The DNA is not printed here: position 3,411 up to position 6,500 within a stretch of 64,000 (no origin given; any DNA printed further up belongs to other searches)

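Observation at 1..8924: T6SS sheath genes divergently paired with a vWA-PP2C-kinase-ZnR-MlaD-lipoprotein operon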

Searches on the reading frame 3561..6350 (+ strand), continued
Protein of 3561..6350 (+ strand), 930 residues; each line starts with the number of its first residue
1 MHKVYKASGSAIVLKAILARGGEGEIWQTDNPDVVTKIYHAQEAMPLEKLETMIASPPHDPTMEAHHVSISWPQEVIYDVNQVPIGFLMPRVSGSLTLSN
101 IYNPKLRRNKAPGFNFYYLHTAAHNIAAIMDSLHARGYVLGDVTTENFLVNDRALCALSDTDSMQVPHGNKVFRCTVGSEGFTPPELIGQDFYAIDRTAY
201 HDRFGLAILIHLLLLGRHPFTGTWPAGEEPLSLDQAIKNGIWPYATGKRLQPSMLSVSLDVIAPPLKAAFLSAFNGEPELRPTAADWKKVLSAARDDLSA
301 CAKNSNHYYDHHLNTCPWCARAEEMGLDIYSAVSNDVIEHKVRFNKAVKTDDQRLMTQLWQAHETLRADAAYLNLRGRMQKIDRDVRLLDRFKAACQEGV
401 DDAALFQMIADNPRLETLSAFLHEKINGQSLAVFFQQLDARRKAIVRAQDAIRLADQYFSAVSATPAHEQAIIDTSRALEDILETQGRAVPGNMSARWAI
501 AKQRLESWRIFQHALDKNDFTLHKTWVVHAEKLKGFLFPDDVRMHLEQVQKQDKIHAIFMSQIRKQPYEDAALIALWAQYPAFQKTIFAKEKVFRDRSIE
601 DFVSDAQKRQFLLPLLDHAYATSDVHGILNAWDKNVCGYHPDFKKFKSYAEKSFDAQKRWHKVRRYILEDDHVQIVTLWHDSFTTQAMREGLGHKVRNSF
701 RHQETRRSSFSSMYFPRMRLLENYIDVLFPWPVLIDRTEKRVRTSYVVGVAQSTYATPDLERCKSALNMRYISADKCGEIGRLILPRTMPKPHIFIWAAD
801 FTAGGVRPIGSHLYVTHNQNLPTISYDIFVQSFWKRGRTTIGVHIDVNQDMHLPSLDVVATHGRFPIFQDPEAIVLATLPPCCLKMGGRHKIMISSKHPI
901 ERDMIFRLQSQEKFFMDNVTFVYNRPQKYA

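Call 75: search_protein_families(library=pfam, proteins=[L014:5452-6609:+, L014:6609-7799:+, L006:8237-9283:+, L006:9670-9978:+, L060:9914-13714:+, L089:8116-8886:-, L001:3450-4094:-, L001:4105-4617:-, L012:1078-3597:+, L054:9008-11710:+], max_evalue=0.01)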
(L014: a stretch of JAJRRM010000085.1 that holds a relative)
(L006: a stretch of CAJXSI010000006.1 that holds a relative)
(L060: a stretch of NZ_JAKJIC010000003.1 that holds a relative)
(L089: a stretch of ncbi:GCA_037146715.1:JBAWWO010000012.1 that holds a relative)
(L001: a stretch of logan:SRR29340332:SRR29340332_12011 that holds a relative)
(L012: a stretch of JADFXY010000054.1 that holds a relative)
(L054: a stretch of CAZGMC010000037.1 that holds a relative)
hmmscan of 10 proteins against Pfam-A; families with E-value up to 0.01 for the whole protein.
L014:5452-6609:+ (386 aa): 1 family
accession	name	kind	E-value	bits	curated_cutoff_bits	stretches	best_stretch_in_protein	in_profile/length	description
PF19993.5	DO-GTPase2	-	0.00093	19.4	27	0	121-153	3-35/226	Double-GTPase 2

L014:6609-7799:+ (397 aa): 1 family
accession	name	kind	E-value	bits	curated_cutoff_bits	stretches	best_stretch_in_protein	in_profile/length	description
PF07661.19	MORN_2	-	1.4e-12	46.7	29.6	0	267-287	1-21/22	MORN repeat variant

L006:8237-9283:+ (349 aa): 1 family
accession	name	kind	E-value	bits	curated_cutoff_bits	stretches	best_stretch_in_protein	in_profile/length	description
PF02661.23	Fic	-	2.4e-14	54.4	24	1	205-298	2-93/93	Fic/DOC family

L006:9670-9978:+ (103 aa): 3 families
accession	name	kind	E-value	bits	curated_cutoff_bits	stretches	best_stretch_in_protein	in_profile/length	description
PF01381.28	HTH_3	-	1.6e-08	34.9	23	1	14-66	1-53/55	Helix-turn-helix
PF12844.13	HTH_19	-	0.00019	21.7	30.2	1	14-65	4-55/64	Helix-turn-helix domain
PF13560.12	HTH_31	-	0.0029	18.3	27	1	22-65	14-58/64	Helix-turn-helix domain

L060:9914-13714:+ (1267 aa): 1 family
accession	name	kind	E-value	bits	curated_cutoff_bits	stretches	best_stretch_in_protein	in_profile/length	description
PF00069.31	Pkinase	-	5.1e-12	46.2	31.7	1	139-309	101-254/263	Protein kinase domain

L089:8116-8886:- (257 aa): 0 families

L001:3450-4094:- (214 aa): 1 family
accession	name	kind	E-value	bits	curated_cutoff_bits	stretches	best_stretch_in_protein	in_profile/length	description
PF05638.18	T6SS_HCP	-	0.002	18.8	23.5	1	35-189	17-129/129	Type VI secretion system effector, Hcp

L001:4105-4617:- (170 aa): 1 family
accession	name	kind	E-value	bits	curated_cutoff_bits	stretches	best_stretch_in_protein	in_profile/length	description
PF05638.18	T6SS_HCP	-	0.00015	22.5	23.5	1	15-102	7-94/129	Type VI secretion system effector, Hcp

L012:1078-3597:+ (840 aa): 1 family
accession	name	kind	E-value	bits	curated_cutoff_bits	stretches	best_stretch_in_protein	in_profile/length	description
PF00069.31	Pkinase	-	6.1e-10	39.4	31.7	1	124-228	102-200/263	Protein kinase domain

L054:9008-11710:+ (901 aa): 1 family
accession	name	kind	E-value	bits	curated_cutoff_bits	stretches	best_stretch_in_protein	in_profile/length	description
PF00069.31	Pkinase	-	6.2e-08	32.8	31.7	1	443-548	101-200/263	Protein kinase domain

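Call 81: find_encoding_contigs(protein=P0003, flank=10000, max_places=1)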
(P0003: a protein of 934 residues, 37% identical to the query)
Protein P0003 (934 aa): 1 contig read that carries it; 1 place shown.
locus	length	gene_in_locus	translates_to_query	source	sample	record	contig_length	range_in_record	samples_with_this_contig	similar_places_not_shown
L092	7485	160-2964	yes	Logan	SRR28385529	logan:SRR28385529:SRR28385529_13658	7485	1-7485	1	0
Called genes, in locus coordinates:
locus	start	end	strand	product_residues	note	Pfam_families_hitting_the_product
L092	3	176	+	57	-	?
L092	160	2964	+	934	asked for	PF00069:Pkinase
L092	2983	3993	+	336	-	-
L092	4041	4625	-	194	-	PF06041:DUF924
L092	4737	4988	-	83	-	-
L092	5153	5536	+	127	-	PF01127:Sdh_cyt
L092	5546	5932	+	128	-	PF01127:Sdh_cyt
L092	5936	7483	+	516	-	?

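Call 82: find_encoding_contigs(protein=P0017, flank=10000, max_places=1)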
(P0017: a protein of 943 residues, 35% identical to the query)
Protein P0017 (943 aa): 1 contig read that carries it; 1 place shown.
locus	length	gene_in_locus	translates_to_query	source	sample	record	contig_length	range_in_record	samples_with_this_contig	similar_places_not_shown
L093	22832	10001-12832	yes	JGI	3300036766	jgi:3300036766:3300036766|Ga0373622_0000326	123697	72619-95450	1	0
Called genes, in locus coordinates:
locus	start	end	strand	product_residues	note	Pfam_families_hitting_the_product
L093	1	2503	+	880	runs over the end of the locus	PF02861:Clp_N, PF13191:AAA_16 (weak), PF23569:NBD_SMAX1 (weak), PF00004:AAA, PF17871:AAA_lid_9, PF07724:AAA_2, PF07728:AAA_5, PF10431:ClpB_D2-small, +4 more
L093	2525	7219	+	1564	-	-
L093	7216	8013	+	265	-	-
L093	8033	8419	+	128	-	PF14107:DUF4280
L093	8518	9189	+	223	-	PF00092:VWA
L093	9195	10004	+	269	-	PF13672:PP2C_2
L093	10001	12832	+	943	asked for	PF00069:Pkinase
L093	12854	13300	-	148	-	PF13384:HTH_23 (faint)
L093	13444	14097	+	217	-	PF19630:DUF6134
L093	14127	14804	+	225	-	PF00072:Response_reg, PF00486:Trans_reg_C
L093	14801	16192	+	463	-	PF08521:2CSK_N (weak), PF26769:HAMP_PhoQ (weak), PF00512:HisKA, PF02518:HATPase_c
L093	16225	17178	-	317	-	PF03401:TctC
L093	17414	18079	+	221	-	PF06052:3-HAO, PF07883:Cupin_2 (weak)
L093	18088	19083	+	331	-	PF04909:Amidohydro_2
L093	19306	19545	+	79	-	-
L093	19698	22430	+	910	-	PF00690:Cation_ATPase_N, PF00122:E1-E2_ATPase, PF00702:Hydrolase, PF13246:Cation_ATPase, PF08282:Hydrolase_3 (faint), PF00689:Cation_ATPase_C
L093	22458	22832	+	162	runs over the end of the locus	PF02525:Flavodoxin_2, PF03358:FMN_red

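Call 85: search_protein_families(library=ncbifam, proteins=[L093:2-2503:+, L093:2525-7216:+, L093:7216-8010:+, L093:8033-8416:+, L003:1-1586:-, L002:4788-5444:-, L002:5491-6003:-, L093:12857-13300:-], max_evalue=0.001)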
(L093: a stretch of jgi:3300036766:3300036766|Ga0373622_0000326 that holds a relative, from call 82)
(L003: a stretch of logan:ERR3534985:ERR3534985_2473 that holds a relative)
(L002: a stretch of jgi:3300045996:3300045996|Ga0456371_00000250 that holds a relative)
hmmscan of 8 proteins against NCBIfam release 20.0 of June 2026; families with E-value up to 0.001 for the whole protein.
L093:2-2503:+ (833 aa): 15 families
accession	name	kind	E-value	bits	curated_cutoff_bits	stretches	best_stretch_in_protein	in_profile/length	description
TIGR03345.1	VI_ClpV1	equivalog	0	1200.8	884.95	1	2-816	38-850/852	type VI secretion system ATPase TssH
TIGR03346.1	chaperone_ClpB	equivalog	9.1e-207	689.2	1232.1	1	3-809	39-838/853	ATP-dependent chaperone ClpB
NF008118.0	PRK10865.1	equivalog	7.8e-165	550.1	1417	1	137-793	160-825/857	ATP-dependent chaperone ClpB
TIGR02639.1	ClpA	equivalog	9.7e-159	529.9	993.15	2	122-385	156-415/734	ATP-dependent Clp protease ATP-binding subunit ClpA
NF033606.1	heat_AAA_ClpK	exception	3.6e-158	528.2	1900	2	7-392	152-521/949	heat shock survival AAA family ATPase ClpK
NF033607.0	disagg_AAA_ClpG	exception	5.9e-155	517.5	1900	2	130-392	236-500/932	AAA family protein disaggregase ClpG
NF008263.0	PRK11034.1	equivalog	5.7e-128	427.9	1350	2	131-378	162-409/758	ATP-dependent Clp protease ATP-binding subunit ClpA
NF009067.0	PRK12402.1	equivalog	6.9e-07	28.5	317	0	562-600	36-76/340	replication factor C small subunit 2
TIGR03499.1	FlhF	equivalog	1.8e-05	24.9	174.15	1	516-585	152-221/286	flagellar biosynthesis GTPase FlhF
TIGR02928.1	TIGR02928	subfamily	1.9e-05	23.7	181.3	0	154-196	14-60/366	orc1/cdc6 family replication initiation protein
NF001679.0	PRK00440.1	equivalog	2.2e-05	23.7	303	0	562-602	39-81/322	replication factor C small subunit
NF003229.0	PRK04195.1-5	equivalog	3.1e-05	22.9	280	0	532-644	17-113/413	replication factor C large subunit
NF003745.1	PRK05342.1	equivalog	0.00026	20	359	0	565-586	112-133/418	ATP-dependent Clp protease ATP-binding subunit ClpX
NF009882.0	PRK13341.1-3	equivalog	0.00042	18.5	1197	0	174-315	52-167/734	AAA family ATPase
NF006616.1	PRK09183.1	subfamily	0.00079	18.8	300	0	170-244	94-164/253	IS21-like element helper ATPase IstB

L093:2525-7216:+ (1564 aa): 3 families
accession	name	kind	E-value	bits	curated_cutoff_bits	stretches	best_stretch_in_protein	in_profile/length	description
TIGR03361.1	VI_Rhs_Vgr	subfamily_domain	4.4e-187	622.7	186.35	1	909-1403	2-510/513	type VI secretion system tip protein TssI/VgrG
TIGR01646.1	vgr_GE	subfamily_domain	6.4e-133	444.2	121.8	1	920-1388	2-480/480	type VI secretion system tip protein VgrG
NF033848.1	VgrG_rel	hypoth_equivalog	1.7e-13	49.7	275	1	1246-1424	369-541/547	VgrG-related protein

L093:7216-8010:+ (265 aa): 1 family
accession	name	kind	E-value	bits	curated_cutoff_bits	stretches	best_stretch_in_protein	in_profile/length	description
NF033566.1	adhes_LIC20035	equivalog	3.6e-13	49.1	250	1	126-243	111-232/434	LIC20035 family adhesin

L093:8033-8416:+ (128 aa): 1 family
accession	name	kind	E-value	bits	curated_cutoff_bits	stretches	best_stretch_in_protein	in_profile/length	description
NF041248.1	T6SS_IglG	exception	3e-14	53.2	200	1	6-125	57-170/173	type VI secretion system PAAR-like protein IglG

L003:1-1586:- (528 aa): 8 families
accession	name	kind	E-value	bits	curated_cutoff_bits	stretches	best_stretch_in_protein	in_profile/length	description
TIGR03345.1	VI_ClpV1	equivalog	7.5e-198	659.7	884.95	1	11-516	1-502/852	type VI secretion system ATPase TssH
TIGR03346.1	chaperone_ClpB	equivalog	2.3e-122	410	1232.1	1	15-507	5-477/853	ATP-dependent chaperone ClpB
TIGR02639.1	ClpA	equivalog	3.9e-104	349.3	993.15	1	13-458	3-441/734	ATP-dependent Clp protease ATP-binding subunit ClpA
NF008118.0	PRK10865.1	equivalog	3e-94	316.6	1417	1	18-493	13-468/857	ATP-dependent chaperone ClpB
NF033607.0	disagg_AAA_ClpG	exception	4.6e-86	289.6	1900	1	170-450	229-512/932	AAA family protein disaggregase ClpG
NF033606.1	heat_AAA_ClpK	exception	2.8e-84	283.6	1900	1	15-490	116-568/949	heat shock survival AAA family ATPase ClpK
NF008263.0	PRK11034.1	equivalog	2.7e-81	273.6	1350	1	34-428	25-413/758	ATP-dependent Clp protease ATP-binding subunit ClpA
NF009882.0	PRK13341.1-3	equivalog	0.00017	19.8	1197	1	224-378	55-185/734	AAA family ATPase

L002:4788-5444:- (218 aa): 0 families

L002:5491-6003:- (170 aa): 0 families

L093:12857-13300:- (148 aa): 0 families

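Call 86: find_encoding_contigs(protein=P0018, flank=10000, max_places=2)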
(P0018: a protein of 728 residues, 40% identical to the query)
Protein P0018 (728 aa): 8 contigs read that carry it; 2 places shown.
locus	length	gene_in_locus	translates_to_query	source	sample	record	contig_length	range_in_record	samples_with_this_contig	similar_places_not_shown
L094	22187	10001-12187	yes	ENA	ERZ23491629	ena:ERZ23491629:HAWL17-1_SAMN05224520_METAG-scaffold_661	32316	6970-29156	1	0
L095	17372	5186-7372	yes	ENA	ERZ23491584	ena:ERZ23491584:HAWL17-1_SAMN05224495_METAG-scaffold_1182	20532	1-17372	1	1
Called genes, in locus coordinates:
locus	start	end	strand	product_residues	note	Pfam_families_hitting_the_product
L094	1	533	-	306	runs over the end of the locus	PF03741:TerC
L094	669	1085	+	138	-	-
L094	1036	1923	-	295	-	PF01297:ZnuA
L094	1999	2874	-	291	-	PF00950:ABC-3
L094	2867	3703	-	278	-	PF02463:SMC_N, PF00005:ABC_tran, PF13304:AAA_21 (weak)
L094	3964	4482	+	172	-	PF04314:LpqE-like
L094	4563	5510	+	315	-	-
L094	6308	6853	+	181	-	-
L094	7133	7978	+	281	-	-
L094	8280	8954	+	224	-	PF00092:VWA, PF13519:VWA_2 (weak)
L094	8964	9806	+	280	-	PF13672:PP2C_2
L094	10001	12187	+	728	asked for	PF00069:Pkinase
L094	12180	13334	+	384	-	-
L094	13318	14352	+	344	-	-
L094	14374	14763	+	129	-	PF14107:DUF4280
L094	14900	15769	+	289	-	PF05036:SPOR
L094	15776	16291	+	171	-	-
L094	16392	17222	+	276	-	PF00196:GerE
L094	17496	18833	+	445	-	PF05936:T6SS_VasE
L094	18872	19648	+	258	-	PF09850:DotU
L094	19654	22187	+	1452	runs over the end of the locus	PF14331:IcmF-related_N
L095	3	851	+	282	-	?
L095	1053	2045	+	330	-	-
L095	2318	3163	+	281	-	-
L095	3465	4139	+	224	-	PF00092:VWA, PF13519:VWA_2 (weak)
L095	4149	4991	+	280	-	PF13672:PP2C_2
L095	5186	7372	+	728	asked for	PF00069:Pkinase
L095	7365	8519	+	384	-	-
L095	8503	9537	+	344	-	-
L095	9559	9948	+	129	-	PF14107:DUF4280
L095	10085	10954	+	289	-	PF05036:SPOR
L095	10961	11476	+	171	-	-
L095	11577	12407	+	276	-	PF00196:GerE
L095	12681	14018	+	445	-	PF05936:T6SS_VasE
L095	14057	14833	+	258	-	PF09850:DotU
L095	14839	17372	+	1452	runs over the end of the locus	PF14331:IcmF-related_N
